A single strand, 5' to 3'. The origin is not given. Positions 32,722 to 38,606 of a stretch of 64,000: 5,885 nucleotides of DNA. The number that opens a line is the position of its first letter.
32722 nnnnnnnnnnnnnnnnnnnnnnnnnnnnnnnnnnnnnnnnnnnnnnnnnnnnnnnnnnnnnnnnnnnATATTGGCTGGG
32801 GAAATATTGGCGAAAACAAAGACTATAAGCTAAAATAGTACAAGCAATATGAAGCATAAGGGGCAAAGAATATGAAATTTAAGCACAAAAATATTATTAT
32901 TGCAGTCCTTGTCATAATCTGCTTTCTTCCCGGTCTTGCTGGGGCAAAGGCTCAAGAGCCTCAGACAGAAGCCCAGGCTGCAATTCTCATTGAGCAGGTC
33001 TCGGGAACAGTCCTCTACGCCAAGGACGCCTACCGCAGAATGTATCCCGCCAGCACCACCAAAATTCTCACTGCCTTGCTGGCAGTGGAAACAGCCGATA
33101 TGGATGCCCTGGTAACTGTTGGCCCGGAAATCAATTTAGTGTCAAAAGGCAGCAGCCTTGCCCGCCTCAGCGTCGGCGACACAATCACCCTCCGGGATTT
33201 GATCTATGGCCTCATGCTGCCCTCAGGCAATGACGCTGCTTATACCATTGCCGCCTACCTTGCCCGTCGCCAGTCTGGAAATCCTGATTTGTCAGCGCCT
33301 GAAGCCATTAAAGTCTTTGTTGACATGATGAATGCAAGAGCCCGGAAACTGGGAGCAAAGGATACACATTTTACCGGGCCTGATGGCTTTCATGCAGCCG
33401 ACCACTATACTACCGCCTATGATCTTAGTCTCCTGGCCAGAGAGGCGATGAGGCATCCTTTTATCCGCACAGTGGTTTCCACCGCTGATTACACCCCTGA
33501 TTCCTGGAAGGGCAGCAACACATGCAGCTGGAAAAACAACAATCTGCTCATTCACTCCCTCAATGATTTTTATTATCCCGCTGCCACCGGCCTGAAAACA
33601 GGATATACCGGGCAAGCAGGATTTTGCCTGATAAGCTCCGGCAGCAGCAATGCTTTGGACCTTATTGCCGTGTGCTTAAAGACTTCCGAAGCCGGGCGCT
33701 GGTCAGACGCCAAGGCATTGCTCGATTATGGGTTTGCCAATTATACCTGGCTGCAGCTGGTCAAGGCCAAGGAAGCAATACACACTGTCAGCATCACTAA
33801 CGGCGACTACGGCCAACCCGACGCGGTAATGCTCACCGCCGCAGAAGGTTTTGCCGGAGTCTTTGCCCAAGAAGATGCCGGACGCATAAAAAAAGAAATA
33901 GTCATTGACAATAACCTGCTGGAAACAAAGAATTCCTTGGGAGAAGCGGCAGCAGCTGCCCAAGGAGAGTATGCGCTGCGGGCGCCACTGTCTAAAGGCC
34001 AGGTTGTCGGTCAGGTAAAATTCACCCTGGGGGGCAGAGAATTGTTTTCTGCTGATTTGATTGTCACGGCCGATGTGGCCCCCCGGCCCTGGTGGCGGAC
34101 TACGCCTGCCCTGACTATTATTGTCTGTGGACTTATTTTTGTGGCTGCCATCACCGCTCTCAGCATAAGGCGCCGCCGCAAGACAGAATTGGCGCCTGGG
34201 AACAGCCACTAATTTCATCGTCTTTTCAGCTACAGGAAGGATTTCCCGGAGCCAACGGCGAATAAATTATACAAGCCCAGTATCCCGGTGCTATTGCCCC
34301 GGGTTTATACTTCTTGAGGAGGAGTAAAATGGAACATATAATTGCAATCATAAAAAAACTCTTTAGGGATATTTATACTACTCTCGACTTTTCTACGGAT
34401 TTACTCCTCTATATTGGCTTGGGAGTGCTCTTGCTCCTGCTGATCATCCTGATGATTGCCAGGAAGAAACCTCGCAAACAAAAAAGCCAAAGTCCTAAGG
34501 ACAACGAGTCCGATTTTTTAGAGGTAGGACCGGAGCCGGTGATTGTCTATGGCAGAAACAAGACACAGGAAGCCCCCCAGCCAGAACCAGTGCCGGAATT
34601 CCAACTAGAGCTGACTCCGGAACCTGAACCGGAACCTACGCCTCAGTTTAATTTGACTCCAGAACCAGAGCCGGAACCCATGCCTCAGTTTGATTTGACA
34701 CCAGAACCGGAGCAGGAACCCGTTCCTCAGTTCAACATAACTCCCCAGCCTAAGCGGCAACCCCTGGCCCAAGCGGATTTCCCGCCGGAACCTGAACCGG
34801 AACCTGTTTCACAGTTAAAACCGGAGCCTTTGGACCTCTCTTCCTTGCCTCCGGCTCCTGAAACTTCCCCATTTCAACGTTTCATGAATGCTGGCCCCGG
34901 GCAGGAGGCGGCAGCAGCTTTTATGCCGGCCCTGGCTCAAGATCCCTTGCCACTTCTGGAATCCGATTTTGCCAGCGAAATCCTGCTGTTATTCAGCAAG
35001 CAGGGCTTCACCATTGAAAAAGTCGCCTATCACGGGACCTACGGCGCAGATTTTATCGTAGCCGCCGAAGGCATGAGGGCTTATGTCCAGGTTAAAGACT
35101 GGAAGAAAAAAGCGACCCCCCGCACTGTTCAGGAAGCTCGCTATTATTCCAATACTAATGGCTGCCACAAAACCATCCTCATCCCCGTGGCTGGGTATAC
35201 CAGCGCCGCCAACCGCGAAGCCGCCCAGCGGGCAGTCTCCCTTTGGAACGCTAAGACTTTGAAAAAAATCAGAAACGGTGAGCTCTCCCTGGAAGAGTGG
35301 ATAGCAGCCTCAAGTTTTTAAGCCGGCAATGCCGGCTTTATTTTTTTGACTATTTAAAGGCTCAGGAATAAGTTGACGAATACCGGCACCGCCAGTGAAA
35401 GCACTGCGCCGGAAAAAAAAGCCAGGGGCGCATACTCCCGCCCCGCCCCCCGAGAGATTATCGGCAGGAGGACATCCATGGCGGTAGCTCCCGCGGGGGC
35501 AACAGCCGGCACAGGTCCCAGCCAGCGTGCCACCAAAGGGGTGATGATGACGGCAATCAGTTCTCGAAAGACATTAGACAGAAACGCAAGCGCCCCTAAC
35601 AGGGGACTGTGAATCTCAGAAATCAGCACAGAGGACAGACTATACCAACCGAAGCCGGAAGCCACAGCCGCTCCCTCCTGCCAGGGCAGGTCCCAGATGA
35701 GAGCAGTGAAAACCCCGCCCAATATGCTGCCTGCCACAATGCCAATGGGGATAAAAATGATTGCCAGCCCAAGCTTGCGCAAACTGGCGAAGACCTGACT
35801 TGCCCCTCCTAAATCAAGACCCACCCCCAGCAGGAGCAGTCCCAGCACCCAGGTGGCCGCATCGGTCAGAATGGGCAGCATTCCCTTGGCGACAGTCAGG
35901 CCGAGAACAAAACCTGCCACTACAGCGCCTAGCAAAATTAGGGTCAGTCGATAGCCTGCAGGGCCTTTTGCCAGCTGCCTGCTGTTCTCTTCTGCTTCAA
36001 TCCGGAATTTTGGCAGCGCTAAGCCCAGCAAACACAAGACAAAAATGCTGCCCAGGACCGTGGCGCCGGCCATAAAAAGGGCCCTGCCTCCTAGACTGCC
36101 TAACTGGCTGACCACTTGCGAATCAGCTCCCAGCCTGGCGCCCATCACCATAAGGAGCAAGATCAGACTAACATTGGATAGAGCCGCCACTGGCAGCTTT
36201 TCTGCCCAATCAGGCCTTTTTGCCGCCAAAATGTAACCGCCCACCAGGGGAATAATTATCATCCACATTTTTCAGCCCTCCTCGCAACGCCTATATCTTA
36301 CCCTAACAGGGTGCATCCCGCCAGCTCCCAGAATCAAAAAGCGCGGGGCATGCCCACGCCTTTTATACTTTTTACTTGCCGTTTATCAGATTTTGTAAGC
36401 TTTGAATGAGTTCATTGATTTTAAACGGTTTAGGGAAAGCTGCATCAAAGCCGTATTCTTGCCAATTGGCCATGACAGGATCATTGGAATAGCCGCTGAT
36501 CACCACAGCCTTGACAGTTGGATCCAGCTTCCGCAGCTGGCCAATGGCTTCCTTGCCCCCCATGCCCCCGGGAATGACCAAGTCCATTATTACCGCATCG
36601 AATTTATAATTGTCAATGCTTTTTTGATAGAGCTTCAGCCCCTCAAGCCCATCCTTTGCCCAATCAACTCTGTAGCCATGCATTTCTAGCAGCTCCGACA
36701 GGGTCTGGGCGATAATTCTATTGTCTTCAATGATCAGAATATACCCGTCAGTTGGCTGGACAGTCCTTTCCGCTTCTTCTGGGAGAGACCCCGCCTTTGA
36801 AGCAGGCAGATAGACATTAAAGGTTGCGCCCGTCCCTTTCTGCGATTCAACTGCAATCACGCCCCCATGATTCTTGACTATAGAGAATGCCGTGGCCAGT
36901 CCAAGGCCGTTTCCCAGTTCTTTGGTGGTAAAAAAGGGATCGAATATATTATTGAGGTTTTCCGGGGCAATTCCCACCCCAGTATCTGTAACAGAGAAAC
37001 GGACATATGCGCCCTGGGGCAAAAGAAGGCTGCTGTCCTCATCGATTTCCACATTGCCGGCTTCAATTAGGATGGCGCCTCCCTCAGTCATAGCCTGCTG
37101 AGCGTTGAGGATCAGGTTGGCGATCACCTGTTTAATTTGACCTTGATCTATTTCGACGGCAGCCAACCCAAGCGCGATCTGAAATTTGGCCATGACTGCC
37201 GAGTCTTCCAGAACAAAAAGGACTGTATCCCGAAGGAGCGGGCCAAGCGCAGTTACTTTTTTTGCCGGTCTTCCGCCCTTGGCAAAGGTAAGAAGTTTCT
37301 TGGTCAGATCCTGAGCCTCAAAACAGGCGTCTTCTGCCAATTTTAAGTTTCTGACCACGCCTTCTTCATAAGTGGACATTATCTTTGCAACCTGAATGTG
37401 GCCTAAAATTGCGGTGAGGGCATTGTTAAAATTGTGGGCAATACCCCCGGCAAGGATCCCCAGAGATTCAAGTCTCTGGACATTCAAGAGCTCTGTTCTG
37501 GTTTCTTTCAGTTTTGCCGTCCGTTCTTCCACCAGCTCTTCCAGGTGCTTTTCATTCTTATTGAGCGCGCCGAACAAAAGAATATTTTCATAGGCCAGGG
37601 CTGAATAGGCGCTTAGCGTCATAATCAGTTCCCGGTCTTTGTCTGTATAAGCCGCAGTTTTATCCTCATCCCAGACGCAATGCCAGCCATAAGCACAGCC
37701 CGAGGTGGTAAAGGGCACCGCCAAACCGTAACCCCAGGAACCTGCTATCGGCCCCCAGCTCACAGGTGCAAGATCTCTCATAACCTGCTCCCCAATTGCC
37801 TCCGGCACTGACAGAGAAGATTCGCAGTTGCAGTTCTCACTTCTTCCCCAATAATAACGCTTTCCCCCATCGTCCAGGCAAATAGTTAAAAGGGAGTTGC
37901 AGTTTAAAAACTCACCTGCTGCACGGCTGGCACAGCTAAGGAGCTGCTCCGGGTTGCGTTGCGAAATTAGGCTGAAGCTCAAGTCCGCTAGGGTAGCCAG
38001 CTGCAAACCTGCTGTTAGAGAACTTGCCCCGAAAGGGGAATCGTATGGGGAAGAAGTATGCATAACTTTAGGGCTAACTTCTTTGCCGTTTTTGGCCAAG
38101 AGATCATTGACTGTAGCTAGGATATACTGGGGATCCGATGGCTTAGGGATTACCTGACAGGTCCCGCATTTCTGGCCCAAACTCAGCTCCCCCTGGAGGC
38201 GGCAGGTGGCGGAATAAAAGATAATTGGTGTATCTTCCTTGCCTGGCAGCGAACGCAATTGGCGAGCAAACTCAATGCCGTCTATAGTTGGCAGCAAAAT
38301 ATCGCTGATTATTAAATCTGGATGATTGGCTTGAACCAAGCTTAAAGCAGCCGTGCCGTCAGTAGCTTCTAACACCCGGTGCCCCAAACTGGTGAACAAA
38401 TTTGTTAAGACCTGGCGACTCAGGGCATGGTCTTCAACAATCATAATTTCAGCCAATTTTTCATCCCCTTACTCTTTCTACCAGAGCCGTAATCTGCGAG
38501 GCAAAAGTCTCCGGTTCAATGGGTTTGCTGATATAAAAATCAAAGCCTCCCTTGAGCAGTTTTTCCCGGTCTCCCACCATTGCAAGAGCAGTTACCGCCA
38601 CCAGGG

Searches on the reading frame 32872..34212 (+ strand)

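Call 11: search_protein_families(library=pfam, proteins=[window:32872-34212:+])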
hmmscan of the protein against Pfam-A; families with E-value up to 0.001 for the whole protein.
window:32872-34212:+ (446 aa): 4 families
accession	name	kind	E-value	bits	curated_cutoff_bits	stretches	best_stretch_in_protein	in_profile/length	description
PF00768.25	Peptidase_S11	-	2.2e-49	168.5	27.6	1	26-271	4-237/239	D-alanyl-D-alanine carboxypeptidase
PF07943.18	PBP5_C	-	2.9e-07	31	21.2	1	297-402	7-89/91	Penicillin-binding protein 5, C-terminal domain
PF02113.21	Peptidase_S13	-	1.2e-05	24.7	22.8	1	27-79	9-63/444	D-Ala-D-Ala carboxypeptidase 3 (S13) family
PF13354.11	Beta-lactamase2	-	2.3e-05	24.3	22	0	49-131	13-99/214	Beta-lactamase enzyme family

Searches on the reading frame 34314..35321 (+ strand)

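Call 11: search_protein_families(library=pfam, proteins=[window:34314-35321:+])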
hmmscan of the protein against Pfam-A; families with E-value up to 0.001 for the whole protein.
window:34314-35321:+ (335 aa): 2 families
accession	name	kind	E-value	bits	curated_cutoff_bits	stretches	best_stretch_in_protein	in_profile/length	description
PF04471.18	Mrr_cat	-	3.8e-16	59.7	21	1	218-318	8-113/115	Restriction endonuclease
PF22722.2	NA-iREase1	-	2.9e-05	24.4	27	1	219-306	1-91/106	NACHT-associated inactive Restriction Endonuclease 1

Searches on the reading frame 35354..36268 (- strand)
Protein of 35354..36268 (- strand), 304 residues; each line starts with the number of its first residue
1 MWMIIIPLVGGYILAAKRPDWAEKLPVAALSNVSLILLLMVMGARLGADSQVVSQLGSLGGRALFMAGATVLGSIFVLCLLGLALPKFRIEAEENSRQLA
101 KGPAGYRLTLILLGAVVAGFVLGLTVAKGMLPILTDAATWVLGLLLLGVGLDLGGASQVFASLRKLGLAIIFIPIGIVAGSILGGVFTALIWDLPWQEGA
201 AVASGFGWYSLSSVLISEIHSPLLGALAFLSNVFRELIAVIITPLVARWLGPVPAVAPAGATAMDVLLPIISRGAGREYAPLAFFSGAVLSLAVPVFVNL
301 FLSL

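Call 11: search_protein_families(library=pfam, proteins=[window:35354-36268:-])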
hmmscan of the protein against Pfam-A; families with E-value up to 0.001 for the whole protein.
window:35354-36268:- (304 aa): 1 family
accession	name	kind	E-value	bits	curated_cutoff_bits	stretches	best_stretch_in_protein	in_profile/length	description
PF03956.18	Lys_export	-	6.6e-66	221.9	23.8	2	114-301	2-189/190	Lysine exporter LysO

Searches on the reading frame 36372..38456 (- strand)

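Call 11: search_protein_families(library=pfam, proteins=[window:36372-38456:-])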
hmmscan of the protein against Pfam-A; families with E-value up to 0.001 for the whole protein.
window:36372-38456:- (694 aa): 2 families
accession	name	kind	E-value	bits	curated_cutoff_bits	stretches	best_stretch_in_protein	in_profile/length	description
PF00072.30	Response_reg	-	1.8e-43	147.7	30.2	2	4-116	1-110/111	Response regulator receiver domain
PF02518.31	HATPase_c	-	1.1e-22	80.9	26.4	1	437-553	2-110/111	Histidine kinase-, DNA gyrase B-, and HSP90-like ATPase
